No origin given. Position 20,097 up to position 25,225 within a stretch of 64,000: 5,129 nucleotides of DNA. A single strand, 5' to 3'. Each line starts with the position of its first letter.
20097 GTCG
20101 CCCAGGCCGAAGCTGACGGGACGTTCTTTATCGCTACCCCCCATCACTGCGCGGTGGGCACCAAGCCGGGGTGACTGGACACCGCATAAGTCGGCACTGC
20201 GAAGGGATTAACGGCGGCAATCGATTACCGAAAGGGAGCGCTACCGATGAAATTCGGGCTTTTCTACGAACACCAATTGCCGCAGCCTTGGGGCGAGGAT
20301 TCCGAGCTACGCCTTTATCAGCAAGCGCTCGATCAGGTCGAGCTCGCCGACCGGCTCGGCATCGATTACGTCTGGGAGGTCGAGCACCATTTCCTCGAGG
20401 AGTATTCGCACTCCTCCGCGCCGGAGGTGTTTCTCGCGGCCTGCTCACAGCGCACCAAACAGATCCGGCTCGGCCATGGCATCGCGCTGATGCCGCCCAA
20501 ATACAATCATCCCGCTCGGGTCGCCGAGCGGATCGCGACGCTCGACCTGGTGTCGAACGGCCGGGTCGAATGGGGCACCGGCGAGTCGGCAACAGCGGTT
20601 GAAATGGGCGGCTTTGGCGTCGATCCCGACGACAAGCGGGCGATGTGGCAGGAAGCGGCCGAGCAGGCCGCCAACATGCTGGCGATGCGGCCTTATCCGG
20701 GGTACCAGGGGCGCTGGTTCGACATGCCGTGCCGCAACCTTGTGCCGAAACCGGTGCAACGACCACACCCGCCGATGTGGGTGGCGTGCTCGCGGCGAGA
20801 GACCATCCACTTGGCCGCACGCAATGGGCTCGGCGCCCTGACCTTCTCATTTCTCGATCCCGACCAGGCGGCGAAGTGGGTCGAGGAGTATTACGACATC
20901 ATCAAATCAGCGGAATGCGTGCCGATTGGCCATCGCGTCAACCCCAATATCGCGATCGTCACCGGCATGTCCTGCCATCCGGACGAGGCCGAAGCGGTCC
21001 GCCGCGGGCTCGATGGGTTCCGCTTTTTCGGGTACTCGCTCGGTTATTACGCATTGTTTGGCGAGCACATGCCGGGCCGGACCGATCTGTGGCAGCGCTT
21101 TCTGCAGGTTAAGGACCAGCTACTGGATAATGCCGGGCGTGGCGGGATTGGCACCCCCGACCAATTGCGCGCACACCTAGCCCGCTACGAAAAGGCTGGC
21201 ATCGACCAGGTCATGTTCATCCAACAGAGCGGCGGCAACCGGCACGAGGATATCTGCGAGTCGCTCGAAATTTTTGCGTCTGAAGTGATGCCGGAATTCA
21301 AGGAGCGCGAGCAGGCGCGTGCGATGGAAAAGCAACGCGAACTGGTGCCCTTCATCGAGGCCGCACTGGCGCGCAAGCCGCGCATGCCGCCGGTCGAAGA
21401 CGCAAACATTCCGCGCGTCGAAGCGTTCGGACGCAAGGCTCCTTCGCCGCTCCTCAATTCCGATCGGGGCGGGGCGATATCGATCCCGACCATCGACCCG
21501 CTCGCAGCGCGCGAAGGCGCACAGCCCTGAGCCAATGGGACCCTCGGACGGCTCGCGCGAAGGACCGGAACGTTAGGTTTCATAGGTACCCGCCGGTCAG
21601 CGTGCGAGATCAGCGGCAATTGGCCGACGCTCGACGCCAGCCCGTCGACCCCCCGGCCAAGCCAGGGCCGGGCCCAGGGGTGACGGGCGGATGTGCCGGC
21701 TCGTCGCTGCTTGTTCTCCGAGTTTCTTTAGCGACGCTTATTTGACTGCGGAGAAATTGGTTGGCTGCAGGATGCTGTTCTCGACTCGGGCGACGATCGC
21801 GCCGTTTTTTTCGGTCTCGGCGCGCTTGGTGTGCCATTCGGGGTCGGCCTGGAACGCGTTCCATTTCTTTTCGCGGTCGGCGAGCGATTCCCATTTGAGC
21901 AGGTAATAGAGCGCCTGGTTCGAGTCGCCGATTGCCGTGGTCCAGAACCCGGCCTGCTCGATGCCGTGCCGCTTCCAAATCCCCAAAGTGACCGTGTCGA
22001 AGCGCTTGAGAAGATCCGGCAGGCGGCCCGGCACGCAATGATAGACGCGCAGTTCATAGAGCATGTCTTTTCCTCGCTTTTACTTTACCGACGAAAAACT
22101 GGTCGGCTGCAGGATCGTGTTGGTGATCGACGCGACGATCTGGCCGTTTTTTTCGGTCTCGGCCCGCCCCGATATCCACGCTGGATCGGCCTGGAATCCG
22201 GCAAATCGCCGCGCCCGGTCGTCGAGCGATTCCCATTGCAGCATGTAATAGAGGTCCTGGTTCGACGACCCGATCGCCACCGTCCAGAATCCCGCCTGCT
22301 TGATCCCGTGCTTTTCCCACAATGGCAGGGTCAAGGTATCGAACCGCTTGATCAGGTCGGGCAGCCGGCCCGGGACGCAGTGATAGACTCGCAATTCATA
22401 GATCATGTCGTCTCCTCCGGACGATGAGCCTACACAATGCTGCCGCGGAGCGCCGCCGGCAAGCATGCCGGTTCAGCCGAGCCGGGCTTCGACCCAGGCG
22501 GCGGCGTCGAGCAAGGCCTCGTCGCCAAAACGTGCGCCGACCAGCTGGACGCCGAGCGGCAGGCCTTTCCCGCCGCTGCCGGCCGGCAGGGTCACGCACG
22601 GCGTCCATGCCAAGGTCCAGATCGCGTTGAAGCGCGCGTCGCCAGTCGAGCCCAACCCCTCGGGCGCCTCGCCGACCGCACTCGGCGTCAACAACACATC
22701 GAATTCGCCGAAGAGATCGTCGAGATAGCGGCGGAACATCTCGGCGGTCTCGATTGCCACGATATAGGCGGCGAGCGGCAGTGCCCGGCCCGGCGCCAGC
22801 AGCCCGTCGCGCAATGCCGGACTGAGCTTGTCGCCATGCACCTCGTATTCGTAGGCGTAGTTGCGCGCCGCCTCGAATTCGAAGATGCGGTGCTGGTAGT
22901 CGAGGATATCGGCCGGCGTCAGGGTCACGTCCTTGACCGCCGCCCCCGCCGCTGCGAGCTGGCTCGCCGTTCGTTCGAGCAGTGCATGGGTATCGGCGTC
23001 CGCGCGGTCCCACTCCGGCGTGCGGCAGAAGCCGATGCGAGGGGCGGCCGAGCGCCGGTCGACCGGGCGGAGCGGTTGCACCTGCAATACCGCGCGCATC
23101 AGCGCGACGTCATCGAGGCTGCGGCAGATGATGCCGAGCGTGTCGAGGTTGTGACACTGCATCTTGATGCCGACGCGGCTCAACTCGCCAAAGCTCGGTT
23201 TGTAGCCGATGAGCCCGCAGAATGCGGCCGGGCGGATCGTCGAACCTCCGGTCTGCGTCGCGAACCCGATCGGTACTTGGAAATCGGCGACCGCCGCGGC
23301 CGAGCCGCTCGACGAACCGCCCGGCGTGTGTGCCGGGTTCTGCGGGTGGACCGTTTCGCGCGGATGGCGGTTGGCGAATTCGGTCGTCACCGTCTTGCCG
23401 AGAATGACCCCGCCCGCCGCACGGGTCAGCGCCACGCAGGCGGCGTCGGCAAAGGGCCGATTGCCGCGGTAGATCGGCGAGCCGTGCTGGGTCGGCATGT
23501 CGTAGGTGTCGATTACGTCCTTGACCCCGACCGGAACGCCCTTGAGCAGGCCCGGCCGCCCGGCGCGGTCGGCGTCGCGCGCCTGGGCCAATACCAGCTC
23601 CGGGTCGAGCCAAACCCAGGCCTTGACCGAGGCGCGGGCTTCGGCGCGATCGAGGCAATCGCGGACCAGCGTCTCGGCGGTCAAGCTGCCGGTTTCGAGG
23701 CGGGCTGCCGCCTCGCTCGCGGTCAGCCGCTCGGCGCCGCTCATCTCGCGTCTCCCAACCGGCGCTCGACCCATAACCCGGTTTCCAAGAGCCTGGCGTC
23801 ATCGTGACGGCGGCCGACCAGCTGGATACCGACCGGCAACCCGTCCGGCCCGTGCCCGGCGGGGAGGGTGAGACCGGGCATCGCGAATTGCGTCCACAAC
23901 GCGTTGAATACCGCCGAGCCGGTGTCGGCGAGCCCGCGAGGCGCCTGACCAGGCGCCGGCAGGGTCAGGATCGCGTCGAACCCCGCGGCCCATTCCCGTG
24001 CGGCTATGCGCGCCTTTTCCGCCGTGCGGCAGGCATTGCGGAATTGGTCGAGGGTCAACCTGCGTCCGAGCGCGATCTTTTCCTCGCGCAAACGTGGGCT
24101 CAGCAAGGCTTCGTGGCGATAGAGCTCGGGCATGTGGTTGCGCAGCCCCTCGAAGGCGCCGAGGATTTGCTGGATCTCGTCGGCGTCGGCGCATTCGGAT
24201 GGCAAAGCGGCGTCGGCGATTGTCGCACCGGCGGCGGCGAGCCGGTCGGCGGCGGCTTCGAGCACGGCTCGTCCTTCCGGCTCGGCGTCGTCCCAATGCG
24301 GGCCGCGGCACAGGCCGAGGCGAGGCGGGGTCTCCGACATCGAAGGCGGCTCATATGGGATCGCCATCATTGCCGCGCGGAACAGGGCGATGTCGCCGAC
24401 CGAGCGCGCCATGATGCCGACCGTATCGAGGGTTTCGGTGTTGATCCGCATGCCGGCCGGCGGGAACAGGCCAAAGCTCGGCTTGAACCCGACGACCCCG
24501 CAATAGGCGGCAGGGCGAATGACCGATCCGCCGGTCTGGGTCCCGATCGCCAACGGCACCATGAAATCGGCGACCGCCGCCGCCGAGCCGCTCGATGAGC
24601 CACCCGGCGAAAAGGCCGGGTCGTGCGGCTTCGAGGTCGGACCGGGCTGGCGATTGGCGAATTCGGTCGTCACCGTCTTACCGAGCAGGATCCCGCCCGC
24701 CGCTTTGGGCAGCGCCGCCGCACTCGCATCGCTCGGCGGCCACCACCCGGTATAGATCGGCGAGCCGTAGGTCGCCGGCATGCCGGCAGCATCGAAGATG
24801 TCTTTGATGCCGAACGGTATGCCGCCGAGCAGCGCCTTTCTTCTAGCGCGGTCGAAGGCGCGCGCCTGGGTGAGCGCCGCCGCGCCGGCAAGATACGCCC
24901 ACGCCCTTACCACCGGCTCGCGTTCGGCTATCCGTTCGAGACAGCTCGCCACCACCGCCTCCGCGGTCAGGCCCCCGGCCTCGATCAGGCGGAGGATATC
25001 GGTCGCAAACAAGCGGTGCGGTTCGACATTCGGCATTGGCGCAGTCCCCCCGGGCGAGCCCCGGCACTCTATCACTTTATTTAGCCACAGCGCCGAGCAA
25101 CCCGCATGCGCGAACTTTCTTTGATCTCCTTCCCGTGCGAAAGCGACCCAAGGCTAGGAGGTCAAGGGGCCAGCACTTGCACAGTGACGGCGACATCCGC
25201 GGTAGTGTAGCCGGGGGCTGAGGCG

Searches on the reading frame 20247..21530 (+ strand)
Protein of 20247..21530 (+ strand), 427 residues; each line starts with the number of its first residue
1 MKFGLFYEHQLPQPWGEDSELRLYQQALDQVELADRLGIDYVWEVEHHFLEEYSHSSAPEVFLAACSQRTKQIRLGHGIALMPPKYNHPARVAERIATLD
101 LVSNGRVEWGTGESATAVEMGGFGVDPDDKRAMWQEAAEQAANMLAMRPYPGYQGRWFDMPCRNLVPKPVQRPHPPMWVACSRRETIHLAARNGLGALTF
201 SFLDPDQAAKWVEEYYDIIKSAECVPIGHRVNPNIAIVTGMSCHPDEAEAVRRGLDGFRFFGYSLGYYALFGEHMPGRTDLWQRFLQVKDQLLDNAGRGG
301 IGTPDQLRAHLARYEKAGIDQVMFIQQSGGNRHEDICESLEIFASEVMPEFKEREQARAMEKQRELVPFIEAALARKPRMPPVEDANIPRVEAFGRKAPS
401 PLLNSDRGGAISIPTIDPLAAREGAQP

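Call 51: search_protein_families(library=pfam, proteins=[window:20247-21530:+], max_evalue=0.00001)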
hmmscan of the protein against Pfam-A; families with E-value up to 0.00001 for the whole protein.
window:20247-21530:+ (427 aa): 1 family
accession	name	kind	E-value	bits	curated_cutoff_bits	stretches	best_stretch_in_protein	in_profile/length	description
PF00296.26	Bac_luciferase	-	1.4e-48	166.3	27.9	1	1-321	1-314/314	Luciferase-like monooxygenase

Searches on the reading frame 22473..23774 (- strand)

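Call 52: search_protein_families(library=pfam, proteins=[window:22473-23774:-], max_evalue=0.00001)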
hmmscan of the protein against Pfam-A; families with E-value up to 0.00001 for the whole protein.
window:22473-23774:- (433 aa): 1 family
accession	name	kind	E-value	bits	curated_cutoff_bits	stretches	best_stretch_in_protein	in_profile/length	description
PF01425.27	Amidase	-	1.3e-71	242.5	27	1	36-422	2-445/445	Amidase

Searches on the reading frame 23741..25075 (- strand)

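Call 52: search_protein_families(library=pfam, proteins=[window:23741-25075:-], max_evalue=0.00001)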
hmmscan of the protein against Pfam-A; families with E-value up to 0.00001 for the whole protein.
window:23741-25075:- (444 aa): 1 family
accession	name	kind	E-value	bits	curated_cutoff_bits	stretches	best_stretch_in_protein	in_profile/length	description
PF01425.27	Amidase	-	2e-70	238.5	27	1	41-430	2-445/445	Amidase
